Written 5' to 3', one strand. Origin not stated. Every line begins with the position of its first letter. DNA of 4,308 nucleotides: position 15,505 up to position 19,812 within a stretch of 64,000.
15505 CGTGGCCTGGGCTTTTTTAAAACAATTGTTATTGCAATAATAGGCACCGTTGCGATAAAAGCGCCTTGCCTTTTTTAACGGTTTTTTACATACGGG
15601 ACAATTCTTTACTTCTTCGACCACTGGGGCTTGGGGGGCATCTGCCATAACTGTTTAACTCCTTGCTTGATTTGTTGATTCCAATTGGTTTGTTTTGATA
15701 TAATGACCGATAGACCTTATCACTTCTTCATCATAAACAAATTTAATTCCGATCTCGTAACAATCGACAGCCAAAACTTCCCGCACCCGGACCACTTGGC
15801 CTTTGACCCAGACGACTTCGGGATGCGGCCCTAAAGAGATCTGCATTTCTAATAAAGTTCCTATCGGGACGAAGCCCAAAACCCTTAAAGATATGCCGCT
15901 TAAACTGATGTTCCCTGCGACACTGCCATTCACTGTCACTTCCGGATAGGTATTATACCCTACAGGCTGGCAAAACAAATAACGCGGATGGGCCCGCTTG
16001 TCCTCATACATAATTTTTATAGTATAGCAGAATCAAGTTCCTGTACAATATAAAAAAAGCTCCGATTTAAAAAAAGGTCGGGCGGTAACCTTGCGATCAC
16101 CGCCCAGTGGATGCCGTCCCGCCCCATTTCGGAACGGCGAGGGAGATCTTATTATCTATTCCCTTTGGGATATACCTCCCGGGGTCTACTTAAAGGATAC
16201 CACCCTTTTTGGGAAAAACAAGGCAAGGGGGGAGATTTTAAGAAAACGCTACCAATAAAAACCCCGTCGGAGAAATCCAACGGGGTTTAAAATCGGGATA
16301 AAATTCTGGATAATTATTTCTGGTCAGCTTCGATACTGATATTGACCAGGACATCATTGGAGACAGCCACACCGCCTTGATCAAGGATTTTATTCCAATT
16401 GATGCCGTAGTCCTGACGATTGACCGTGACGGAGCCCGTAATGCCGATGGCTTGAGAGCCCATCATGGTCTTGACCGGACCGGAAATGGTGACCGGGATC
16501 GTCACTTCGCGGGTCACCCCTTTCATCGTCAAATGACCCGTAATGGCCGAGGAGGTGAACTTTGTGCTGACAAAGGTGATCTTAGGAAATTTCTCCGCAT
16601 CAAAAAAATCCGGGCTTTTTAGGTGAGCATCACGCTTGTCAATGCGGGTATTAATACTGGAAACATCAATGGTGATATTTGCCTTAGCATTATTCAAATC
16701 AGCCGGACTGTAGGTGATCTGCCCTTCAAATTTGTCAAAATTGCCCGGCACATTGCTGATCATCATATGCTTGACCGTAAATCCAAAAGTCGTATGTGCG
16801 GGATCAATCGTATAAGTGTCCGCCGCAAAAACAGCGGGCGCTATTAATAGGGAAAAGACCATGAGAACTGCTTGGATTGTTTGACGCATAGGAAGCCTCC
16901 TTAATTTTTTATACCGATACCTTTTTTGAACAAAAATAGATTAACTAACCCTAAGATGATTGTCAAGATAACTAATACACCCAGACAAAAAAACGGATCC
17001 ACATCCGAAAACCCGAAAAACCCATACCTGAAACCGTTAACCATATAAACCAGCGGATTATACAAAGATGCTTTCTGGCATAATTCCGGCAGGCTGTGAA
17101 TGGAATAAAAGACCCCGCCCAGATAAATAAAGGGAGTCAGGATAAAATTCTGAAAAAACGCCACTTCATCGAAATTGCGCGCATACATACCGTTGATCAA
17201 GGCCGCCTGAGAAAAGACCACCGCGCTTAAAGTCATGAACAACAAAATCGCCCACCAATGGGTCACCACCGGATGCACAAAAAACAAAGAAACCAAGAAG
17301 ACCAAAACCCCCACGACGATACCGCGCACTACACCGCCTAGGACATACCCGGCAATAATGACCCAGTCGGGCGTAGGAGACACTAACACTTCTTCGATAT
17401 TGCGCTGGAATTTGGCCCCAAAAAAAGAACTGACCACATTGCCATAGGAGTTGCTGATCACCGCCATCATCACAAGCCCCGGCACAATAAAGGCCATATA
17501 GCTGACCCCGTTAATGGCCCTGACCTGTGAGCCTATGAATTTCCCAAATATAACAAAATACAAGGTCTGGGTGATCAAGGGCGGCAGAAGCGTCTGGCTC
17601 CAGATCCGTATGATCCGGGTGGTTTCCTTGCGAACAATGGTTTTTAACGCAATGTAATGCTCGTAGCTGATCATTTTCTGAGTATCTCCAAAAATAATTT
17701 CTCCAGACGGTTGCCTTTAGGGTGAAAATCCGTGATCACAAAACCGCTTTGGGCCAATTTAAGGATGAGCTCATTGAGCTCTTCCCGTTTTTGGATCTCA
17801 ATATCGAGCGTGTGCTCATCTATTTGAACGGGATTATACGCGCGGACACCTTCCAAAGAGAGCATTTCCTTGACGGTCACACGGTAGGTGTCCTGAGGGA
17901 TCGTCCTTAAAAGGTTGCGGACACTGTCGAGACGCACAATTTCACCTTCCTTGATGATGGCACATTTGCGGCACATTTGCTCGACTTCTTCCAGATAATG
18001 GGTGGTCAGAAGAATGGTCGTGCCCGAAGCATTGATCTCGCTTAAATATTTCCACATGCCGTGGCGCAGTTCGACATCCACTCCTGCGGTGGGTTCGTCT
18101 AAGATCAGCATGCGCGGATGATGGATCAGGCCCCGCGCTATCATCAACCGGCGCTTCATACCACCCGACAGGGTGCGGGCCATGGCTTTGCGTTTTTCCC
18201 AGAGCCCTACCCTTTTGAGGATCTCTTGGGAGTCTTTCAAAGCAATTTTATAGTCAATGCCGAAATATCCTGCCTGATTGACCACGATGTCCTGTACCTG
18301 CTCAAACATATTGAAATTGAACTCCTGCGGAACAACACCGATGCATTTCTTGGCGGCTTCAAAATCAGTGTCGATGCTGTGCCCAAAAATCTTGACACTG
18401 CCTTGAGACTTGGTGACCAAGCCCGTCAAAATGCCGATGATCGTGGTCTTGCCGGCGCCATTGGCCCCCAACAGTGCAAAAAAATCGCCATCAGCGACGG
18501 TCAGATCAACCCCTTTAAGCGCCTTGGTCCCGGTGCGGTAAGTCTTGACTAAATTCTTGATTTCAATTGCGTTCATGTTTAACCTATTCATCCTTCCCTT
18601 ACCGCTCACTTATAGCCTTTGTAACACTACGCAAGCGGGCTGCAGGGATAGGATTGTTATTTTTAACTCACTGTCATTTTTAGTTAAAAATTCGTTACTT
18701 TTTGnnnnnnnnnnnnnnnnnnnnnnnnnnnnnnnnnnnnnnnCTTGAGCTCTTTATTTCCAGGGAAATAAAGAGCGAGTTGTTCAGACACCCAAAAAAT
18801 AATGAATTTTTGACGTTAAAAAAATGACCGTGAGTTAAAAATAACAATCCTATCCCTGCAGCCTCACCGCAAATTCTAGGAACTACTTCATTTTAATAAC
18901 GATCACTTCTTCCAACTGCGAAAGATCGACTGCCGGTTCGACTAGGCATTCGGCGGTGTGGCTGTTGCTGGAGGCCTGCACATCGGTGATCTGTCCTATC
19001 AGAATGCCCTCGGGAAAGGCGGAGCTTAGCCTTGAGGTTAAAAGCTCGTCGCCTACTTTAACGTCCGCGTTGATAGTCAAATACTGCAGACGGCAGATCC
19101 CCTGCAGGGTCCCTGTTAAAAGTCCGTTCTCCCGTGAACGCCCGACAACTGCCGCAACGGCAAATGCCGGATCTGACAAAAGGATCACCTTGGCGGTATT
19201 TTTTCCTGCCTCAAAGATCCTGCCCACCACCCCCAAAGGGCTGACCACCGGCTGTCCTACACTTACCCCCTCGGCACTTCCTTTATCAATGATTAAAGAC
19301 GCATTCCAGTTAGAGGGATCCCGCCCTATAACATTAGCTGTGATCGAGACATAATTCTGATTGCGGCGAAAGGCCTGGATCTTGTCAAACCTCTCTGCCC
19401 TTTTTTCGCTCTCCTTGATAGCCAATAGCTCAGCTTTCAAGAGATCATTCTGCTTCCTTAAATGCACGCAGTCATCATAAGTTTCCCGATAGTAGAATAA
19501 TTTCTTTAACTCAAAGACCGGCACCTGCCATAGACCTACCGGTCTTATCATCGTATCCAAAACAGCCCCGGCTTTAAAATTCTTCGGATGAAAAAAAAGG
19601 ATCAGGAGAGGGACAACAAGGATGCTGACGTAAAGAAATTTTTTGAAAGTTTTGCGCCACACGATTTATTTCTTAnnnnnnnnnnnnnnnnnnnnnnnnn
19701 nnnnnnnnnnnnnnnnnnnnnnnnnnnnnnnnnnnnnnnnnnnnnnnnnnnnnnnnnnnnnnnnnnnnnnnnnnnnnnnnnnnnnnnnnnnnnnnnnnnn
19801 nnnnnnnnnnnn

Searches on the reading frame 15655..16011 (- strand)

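Call 48: search_protein_families(library=pfam, proteins=[window:15655-16011:-], max_evalue=0.00001)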
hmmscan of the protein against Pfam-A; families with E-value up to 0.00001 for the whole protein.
window:15655-16011:- (118 aa): 1 family
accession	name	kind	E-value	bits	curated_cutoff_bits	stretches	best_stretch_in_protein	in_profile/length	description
PF07238.19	PilZ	-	1.1e-09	39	22.5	1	4-105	1-100/102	PilZ domain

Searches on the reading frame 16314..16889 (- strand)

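Call 49: search_protein_families(library=pfam, proteins=[window:16314-16889:-], max_evalue=0.00001)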
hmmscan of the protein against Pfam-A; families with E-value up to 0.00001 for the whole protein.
window:16314-16889:- (191 aa): 1 family
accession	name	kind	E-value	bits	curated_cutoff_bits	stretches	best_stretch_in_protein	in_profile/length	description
PF04264.18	YceI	-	5.9e-54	183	23.7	1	26-188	1-150/150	YceI-like domain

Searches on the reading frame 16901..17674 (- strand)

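Call 49: search_protein_families(library=pfam, proteins=[window:16901-17674:-], max_evalue=0.00001)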
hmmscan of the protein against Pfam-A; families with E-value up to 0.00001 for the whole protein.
window:16901-17674:- (257 aa): 2 families
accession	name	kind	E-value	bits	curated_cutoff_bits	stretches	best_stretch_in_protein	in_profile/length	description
PF01061.29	ABC2_membrane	-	1.3e-33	116.8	26.9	1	10-220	3-211/211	ABC-2 type transporter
PF12698.13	ABC2_membrane_3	-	8.1e-07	28.9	31.6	1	58-246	159-346/347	ABC-2 family transporter protein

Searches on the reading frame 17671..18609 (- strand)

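Call 49: search_protein_families(library=pfam, proteins=[window:17671-18609:-], max_evalue=0.00001)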
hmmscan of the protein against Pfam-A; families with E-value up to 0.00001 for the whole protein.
window:17671-18609:- (312 aa): 2 families
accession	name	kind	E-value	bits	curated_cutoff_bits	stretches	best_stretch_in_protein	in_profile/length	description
PF00005.33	ABC_tran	-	2.2e-31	109.7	25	1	31-175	1-137/137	ABC transporter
PF13304.12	AAA_21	-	2.5e-07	31.5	27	0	43-76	1-44/304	AAA domain, putative AbiEii toxin, Type IV TA system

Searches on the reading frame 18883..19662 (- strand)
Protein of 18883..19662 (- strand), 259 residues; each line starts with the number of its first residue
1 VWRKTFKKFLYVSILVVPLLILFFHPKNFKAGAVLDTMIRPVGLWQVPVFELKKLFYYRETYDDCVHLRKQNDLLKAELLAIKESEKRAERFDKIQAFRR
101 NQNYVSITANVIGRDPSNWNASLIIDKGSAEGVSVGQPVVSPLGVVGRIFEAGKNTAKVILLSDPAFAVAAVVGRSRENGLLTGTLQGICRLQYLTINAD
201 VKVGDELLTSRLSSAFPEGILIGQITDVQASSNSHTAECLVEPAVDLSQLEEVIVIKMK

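Call 49: search_protein_families(library=pfam, proteins=[window:18883-19662:-], max_evalue=0.00001)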
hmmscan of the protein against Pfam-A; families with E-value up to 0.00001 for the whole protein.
window:18883-19662:- (259 aa): 1 family
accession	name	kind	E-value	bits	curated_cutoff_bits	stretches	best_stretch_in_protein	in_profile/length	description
PF04085.20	MreC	-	1.7e-46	158.1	28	1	111-257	1-147/147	Rod shape-determining protein MreC, barrel core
